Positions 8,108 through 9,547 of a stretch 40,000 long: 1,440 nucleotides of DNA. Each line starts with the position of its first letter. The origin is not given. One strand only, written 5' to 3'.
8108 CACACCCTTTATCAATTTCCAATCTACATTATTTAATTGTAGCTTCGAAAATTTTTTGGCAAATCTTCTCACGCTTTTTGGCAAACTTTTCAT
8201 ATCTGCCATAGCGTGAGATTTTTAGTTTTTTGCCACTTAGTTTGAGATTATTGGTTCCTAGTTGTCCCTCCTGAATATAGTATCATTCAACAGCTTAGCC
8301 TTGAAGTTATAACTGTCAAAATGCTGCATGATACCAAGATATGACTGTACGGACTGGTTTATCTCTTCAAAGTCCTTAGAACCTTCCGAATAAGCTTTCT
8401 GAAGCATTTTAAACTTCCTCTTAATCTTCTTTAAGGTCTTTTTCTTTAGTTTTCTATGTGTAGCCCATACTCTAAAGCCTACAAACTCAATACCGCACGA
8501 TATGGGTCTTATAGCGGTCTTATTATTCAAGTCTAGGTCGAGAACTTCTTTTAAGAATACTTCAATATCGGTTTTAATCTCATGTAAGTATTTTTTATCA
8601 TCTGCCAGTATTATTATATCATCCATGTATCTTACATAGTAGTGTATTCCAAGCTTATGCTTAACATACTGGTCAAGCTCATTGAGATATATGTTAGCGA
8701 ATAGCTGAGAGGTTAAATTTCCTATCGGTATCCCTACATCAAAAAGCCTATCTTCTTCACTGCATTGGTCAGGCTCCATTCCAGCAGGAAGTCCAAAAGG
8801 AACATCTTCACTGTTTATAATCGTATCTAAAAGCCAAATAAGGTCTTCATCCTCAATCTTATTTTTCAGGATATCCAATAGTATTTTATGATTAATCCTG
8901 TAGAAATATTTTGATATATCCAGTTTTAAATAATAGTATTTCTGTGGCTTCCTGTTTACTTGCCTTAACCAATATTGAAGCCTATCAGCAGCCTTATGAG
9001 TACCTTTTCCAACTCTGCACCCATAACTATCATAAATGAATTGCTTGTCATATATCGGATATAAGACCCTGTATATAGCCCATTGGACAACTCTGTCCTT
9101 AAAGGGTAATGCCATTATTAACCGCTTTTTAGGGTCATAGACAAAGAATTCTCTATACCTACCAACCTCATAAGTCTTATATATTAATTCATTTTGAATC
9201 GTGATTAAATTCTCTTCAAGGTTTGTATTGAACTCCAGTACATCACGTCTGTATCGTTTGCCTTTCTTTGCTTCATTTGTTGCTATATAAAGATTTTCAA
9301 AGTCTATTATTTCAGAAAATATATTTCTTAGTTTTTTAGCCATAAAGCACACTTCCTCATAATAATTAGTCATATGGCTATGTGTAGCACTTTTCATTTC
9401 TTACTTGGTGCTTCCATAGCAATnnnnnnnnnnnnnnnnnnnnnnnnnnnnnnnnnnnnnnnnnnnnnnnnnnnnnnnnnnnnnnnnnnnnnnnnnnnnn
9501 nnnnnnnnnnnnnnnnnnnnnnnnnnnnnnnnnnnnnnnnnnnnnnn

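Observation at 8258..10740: Diversity-generating retroelement: DGR-type RT next to a C-type-lectin-fold target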

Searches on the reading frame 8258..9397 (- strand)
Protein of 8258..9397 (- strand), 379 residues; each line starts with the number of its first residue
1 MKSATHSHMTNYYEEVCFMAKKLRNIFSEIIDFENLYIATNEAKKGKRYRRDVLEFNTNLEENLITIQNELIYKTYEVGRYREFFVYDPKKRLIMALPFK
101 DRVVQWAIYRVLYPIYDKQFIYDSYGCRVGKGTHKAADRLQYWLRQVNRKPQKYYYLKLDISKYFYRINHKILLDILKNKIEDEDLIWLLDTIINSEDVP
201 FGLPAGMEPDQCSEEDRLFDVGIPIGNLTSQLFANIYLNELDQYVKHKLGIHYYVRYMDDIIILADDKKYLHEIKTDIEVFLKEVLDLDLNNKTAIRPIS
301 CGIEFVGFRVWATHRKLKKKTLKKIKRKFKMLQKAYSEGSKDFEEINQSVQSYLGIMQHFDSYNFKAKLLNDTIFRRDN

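Call 6: search_protein_families(library=pfam, proteins=[window:8258-9397:-], max_evalue=0.1)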
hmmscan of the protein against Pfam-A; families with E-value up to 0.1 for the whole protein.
window:8258-9397:- (379 aa): 1 family
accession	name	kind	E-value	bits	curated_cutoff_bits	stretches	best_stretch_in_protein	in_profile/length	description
PF00078.32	RVT_1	-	3.8e-24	86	29.6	1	90-308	8-203/205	Reverse transcriptase (RNA-dependent DNA polymerase)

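Call 8: find_related_loci(query=window:8258-9343:-, collection=viral_contigs, flank=6000)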
Query window:8258-9343:- (361 aa) in viral_contigs; peptide patterns used: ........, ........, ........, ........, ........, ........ (x = any residue, [..] = any of these).
30 stretches matched a pattern; 5 encode a relative of the query (tblastn E <= 1e-3); 5 distinct loci.
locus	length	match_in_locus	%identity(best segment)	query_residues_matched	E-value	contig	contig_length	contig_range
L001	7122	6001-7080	77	1-360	0e+0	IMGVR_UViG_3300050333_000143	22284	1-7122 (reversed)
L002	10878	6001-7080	77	1-360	0e+0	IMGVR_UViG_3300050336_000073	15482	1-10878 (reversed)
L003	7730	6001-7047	69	3-351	6e-160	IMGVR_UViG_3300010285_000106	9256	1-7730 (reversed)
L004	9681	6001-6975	37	8-359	8e-65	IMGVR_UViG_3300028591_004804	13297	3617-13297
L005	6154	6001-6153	84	71-121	3e-24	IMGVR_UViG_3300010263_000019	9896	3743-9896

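Call 18: find_encoding_contigs(protein=window:8258-9397:-, flank=6000, max_places=10)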
Protein window:8258-9397:- (379 aa): no gene with exactly this product is on record in the collection.

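Call 25: find_homologous_proteins(query=window:8258-9343:-, max_evalue=1e-30)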
Query window:8258-9343:- (361 aa): 7256 proteins with E <= 1e-30 among 8000 candidates; the best 120 are listed.
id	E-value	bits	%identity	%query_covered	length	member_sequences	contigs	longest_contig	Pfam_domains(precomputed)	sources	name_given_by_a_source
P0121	1.4e-239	812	100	100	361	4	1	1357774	PF00078.33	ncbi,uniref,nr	ncbi:reverse transcriptase/maturase family protein [Anaerovorax sp. IOR16]|uniref:reverse transcript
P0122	7.2e-239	810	100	100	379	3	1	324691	PF00078.33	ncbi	-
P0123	2.5e-196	670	79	99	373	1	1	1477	PF00078.33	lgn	-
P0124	1.9e-191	654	76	100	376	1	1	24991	PF00078.33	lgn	-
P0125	2.7e-191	653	77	100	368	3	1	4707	PF00078.33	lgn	-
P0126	1.4e-190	651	77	100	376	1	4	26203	PF00078.33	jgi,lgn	jgi:RNA-directed DNA polymerase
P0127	5.0e-190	649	77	99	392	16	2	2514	PF00078.33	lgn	-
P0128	1.4e-189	648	76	100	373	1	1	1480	PF00078.33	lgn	-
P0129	1.8e-189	647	77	100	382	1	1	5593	PF00078.33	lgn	-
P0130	9.7e-189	645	76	100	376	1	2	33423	PF00078.33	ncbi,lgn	-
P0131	2.9e-188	643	77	100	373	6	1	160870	PF00078.33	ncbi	-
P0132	7.5e-187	639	76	100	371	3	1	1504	PF00078.33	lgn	-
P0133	2.0e-186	637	74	100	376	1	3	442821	PF00078.33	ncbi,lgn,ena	-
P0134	7.8e-177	606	71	100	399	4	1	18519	PF00078.33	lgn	-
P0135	2.4e-174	598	73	99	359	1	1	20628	PF00078.33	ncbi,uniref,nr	ncbi:Retron-type reverse transcriptase [Thermoanaerobacter thermohydrosulfuricus WC1]|uniref:Retron-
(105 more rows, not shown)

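Call 26: find_encoding_contigs(protein=P0121, flank=10000, max_places=5)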
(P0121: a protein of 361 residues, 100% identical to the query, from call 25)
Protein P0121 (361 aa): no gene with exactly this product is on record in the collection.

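Call 27: find_encoding_contigs(protein=P0122, flank=10000, max_places=5)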
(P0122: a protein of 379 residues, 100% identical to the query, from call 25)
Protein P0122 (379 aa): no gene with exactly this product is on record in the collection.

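Call 28: list_cluster_members(proteins=[P0001, P0121, P0122, window:9424-10740:-, window:8258-9397:-])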
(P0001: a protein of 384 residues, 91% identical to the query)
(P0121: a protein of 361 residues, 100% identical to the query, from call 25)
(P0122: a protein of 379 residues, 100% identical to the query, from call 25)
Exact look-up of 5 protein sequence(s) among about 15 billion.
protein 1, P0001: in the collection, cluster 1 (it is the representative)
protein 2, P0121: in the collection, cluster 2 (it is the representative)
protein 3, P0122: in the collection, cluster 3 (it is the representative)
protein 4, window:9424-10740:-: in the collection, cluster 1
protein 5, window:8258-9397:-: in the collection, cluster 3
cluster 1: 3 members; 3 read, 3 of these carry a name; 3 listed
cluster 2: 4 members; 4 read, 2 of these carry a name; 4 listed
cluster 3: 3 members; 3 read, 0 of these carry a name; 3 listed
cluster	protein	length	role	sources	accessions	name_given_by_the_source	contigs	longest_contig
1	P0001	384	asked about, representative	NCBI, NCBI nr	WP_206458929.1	SUMF1/EgtB/PvdO family nonheme iron enzyme [Anaerovorax sp. IOR16]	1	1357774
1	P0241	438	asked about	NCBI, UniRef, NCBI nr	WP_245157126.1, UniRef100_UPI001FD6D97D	SUMF1/EgtB/PvdO family nonheme iron enzyme [Anaerovorax sp. IOR16] | SUMF1/EgtB/PvdO family nonheme iron enzyme n=1 Tax=Anaerovorax sp. IOR16 TaxID=2773458 ...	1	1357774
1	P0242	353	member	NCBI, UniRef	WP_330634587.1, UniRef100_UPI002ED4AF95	SUMF1/EgtB/PvdO family nonheme iron enzyme [Anaerovorax sp. IOR16] | SUMF1/EgtB/PvdO family nonheme iron enzyme n=1 Tax=Anaerovorax sp. IOR16 TaxID=2773458 ...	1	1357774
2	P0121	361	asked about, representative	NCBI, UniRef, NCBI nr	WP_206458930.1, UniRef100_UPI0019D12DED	reverse transcriptase/maturase family protein [Anaerovorax sp. IOR16] | reverse transcriptase/maturase family protein n=1 Tax=Anaerovorax sp. IOR16 TaxID=2773458 ...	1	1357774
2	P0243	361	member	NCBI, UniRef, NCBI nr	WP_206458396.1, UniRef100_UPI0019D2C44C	reverse transcriptase/maturase family protein [Anaerovorax sp. IOR16] | reverse transcriptase/maturase family protein n=1 Tax=Anaerovorax sp. IOR16 TaxID=2773458 ...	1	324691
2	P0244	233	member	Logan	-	-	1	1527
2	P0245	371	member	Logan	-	-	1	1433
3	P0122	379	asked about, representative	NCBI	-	-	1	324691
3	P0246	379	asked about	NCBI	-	-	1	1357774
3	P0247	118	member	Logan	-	-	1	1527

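Call 43: search_protein_families(library=ncbifam, proteins=[window:8258-9343:-], max_evalue=0.001)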
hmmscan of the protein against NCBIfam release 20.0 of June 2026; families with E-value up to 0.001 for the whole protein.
window:8258-9343:- (361 aa): 6 families
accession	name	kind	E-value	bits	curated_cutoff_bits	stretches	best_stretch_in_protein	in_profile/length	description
TIGR04416.1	group_II_RT_mat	equivalog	1.7e-41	142.6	300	1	35-348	25-331/353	group II intron reverse transcriptase/maturase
NF041747.1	Drt3a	equivalog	1.2e-15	57.7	200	1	129-297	104-267/412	antiviral reverse transcriptase Drt3a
NF038233.2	retron_St85_RT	exception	4.6e-13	49.1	235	1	134-343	87-277/289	retron St85 family RNA-directed DNA polymerase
NF041746.1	Drt2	equivalog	1.1e-11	44.6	390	1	203-325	222-354/416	antiviral reverse transcriptase Drt2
NF041748.1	Drt3b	equivalog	2e-06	26.8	350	1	204-317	231-355/647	antiviral reverse transcriptase Drt3b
NF041749.1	Drt4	equivalog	9.9e-06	24.8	450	1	204-281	194-269/489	antiviral reverse transcriptase Drt4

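Call 52: search_protein_families(library=padloc, proteins=[window:8258-9343:-], max_evalue=0.001)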
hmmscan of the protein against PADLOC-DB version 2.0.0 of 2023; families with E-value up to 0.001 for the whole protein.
window:8258-9343:- (361 aa): 61 families (the best 25 are shown)
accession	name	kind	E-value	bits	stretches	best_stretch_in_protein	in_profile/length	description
PDLC01136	RT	-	9.8e-49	164.1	1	33-293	29-259/263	RT (reverse transcriptase)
PDLC02063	Cas1_IIIb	-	1.6e-36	124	1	37-304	37-275/617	-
PDLC03754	RT_UG17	-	3.1e-33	113.3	1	33-326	35-304/429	DRT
PDLC03764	RT_UG26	-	1e-31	108.1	1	71-324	69-304/398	DRT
PDLC03756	RT_UG19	-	4.3e-24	83.5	1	135-331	146-326/562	DRT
PDLC03779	RT_UG4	-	2e-23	81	1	32-335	23-293/307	DRT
PDLC03768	Drt3a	-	4e-22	77.3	1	130-333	129-310/411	DRT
PDLC03755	RT_UG18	-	4.3e-21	73.7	1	23-309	13-278/295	DRT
PDLC03773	RT_UG34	-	1.3e-20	71.8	1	43-350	46-356/512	DRT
PDLC03785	RT_UG9_large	-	7.2e-20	68.8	1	48-341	279-550/772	DRT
PDLC03759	RT_UG21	-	1.1e-19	68.6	1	38-359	32-334/503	DRT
PDLC03774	RT_UG35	-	4.7e-18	62.8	1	123-280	446-587/938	DRT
PDLC03780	RT_UG5-nitrilase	-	8.2e-18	62.2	1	129-319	180-343/907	DRT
PDLC01607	RT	-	2.2e-17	61.7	1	84-291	15-160/161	"CAS-I,CAS-II,CAS-III,CAS-IV,CAS-V,CAS-VI; acquisition_associated"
PDLC03757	Drt2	-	9.4e-17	59.2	1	203-321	286-412/502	DRT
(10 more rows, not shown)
